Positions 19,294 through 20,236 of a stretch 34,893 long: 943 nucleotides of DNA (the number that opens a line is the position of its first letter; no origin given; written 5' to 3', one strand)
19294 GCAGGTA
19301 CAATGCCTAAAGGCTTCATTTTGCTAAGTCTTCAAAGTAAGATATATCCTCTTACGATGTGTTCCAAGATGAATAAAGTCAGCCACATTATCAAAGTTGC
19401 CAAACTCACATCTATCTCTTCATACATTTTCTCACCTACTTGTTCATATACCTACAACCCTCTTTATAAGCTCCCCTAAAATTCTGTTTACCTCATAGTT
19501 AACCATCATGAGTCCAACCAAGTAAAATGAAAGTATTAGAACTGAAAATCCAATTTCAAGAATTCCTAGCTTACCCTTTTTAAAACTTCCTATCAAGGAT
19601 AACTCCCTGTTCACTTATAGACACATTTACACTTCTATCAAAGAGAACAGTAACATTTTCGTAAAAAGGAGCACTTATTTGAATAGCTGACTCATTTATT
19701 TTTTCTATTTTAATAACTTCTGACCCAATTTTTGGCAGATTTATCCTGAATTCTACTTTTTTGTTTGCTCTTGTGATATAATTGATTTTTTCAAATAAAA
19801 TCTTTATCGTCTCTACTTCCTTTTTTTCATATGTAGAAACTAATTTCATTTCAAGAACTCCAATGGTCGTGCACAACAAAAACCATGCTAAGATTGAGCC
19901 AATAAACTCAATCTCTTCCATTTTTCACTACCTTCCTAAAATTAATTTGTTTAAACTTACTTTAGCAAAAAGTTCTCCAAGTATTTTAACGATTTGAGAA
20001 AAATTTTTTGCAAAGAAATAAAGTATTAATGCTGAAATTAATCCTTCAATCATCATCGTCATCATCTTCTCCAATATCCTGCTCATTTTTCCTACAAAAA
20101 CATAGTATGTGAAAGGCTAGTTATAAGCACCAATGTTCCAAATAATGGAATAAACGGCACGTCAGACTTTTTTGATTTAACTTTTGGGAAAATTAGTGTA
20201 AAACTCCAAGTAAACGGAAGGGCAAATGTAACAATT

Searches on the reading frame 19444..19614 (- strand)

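Call 17: search_protein_families(library=pfam, max_evalue=1, proteins=[window:19444-19614:-])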
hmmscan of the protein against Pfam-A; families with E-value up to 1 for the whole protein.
window:19444-19614:- (56 aa): 1 family
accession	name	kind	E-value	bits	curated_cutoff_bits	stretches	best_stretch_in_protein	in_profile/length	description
PF16425.10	DUF5022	-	0.22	11.4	25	1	3-39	159-196/287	Domain of unknown function (DUF5022)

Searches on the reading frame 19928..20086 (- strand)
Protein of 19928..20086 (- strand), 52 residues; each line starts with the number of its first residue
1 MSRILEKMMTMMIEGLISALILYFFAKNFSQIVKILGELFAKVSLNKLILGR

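Call 3: search_protein_families(library=pfam, max_evalue=1, proteins=[window:19928-20086:-])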
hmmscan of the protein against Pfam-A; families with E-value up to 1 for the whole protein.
window:19928-20086:- (52 aa): 1 family
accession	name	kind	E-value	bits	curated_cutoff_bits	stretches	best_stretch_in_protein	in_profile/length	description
PF08771.16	FRB_dom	-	0.15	12.8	24.7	1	8-44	9-45/99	FKBP12-rapamycin binding domain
